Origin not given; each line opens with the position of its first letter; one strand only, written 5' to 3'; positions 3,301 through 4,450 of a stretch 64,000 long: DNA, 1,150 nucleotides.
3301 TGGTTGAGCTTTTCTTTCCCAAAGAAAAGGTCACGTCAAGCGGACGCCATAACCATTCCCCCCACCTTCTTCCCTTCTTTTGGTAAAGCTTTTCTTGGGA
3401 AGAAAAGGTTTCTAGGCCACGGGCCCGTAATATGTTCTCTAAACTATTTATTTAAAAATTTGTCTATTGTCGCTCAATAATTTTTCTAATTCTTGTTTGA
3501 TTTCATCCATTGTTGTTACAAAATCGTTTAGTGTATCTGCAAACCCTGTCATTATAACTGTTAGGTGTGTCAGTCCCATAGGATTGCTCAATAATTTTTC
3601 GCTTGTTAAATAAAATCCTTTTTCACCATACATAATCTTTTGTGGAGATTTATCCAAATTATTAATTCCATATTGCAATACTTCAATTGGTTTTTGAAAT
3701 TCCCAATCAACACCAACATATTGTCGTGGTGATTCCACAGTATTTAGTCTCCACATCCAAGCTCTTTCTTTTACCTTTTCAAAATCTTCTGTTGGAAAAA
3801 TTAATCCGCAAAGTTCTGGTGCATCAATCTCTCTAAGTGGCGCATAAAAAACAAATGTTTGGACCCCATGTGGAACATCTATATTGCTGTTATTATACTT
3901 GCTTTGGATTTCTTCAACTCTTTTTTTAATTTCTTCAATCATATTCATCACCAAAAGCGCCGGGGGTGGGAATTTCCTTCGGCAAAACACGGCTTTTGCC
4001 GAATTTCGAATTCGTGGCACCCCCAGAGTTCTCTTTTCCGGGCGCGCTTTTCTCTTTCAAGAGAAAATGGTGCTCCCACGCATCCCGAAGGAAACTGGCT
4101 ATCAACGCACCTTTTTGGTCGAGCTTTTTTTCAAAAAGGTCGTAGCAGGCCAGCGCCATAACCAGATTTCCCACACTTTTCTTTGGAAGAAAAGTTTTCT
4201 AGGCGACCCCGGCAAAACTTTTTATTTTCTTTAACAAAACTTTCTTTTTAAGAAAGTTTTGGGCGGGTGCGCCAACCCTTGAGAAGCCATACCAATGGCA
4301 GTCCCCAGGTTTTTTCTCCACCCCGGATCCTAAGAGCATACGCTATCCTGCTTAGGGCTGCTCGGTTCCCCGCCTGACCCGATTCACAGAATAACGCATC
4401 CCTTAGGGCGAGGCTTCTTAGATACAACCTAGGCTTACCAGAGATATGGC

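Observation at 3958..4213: tRNA-Ser(GCU) spread over 256 nt, with an unresolved ~97-nt insertion in the T-arm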

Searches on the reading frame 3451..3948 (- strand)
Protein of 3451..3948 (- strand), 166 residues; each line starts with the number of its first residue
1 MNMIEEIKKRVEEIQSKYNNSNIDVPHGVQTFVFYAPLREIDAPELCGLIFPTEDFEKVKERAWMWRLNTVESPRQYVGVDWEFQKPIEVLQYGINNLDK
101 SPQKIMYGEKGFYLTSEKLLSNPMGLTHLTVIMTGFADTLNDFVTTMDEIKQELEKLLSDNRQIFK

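Call 23: find_homologous_proteins(query=window:3451-3948:-, max_evalue=0.00001)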
Query window:3451-3948:- (166 aa): 2 proteins with E <= 0.00001 among 34 candidates.
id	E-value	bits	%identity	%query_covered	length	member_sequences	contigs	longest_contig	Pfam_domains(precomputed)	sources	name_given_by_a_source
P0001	3.0e-107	373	100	100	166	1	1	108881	-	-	-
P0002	1.3e-41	160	49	95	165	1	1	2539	-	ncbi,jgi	-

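Call 24: find_encoding_contigs(protein=P0002, flank=3000)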
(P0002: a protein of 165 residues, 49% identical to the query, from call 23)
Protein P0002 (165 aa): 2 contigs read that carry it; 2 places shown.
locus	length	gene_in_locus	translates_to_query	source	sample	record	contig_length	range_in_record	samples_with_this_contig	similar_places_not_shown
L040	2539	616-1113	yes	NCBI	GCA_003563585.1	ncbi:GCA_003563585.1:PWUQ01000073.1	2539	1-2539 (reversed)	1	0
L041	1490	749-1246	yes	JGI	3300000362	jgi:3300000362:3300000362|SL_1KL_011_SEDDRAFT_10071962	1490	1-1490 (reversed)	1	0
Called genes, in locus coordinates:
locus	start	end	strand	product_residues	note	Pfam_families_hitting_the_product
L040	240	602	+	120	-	-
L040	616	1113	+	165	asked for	-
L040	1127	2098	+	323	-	PF02353:CMAS, PF01209:Ubie_methyltran, PF07021:MetW, PF13489:Methyltransf_23, PF06325:PrmA, PF13847:Methyltransf_31, PF08241:Methyltransf_11, PF08242:Methyltransf_12, +5 more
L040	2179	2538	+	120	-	?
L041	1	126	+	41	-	?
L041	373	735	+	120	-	-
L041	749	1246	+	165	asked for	-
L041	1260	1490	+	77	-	?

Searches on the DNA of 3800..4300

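Call 4: search_rna_families(source=window, start=3800, end=4300, threshold=evalue, max_evalue=10, show_alignments=4)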
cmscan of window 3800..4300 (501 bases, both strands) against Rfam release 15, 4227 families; matches with E-value up to 10: 5.
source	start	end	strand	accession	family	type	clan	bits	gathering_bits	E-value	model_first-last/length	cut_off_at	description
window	4040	4156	+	RF01761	wcaG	Cis-reg;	-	19.4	42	0.27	1-98/98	no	wcaG RNA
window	4227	4262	+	RF00480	HIV_FE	Cis-reg; frameshift_element;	-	17.3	45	9.1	1-52/52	no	HIV Ribosomal frameshift signal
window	4169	4264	+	RF00639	mir-515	Gene; miRNA;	CL00096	15.4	68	5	1-87/87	no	mir-515 microRNA precursor family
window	4158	4270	-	RF00648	MIR396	Gene; miRNA;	-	14.2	80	7.6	1-118/118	no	MIR396 microRNA precursor family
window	4230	4300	-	RF02617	SSRC10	Gene; sRNA;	-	13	56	8.5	34-113/113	5'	Streptococcus sRNA 10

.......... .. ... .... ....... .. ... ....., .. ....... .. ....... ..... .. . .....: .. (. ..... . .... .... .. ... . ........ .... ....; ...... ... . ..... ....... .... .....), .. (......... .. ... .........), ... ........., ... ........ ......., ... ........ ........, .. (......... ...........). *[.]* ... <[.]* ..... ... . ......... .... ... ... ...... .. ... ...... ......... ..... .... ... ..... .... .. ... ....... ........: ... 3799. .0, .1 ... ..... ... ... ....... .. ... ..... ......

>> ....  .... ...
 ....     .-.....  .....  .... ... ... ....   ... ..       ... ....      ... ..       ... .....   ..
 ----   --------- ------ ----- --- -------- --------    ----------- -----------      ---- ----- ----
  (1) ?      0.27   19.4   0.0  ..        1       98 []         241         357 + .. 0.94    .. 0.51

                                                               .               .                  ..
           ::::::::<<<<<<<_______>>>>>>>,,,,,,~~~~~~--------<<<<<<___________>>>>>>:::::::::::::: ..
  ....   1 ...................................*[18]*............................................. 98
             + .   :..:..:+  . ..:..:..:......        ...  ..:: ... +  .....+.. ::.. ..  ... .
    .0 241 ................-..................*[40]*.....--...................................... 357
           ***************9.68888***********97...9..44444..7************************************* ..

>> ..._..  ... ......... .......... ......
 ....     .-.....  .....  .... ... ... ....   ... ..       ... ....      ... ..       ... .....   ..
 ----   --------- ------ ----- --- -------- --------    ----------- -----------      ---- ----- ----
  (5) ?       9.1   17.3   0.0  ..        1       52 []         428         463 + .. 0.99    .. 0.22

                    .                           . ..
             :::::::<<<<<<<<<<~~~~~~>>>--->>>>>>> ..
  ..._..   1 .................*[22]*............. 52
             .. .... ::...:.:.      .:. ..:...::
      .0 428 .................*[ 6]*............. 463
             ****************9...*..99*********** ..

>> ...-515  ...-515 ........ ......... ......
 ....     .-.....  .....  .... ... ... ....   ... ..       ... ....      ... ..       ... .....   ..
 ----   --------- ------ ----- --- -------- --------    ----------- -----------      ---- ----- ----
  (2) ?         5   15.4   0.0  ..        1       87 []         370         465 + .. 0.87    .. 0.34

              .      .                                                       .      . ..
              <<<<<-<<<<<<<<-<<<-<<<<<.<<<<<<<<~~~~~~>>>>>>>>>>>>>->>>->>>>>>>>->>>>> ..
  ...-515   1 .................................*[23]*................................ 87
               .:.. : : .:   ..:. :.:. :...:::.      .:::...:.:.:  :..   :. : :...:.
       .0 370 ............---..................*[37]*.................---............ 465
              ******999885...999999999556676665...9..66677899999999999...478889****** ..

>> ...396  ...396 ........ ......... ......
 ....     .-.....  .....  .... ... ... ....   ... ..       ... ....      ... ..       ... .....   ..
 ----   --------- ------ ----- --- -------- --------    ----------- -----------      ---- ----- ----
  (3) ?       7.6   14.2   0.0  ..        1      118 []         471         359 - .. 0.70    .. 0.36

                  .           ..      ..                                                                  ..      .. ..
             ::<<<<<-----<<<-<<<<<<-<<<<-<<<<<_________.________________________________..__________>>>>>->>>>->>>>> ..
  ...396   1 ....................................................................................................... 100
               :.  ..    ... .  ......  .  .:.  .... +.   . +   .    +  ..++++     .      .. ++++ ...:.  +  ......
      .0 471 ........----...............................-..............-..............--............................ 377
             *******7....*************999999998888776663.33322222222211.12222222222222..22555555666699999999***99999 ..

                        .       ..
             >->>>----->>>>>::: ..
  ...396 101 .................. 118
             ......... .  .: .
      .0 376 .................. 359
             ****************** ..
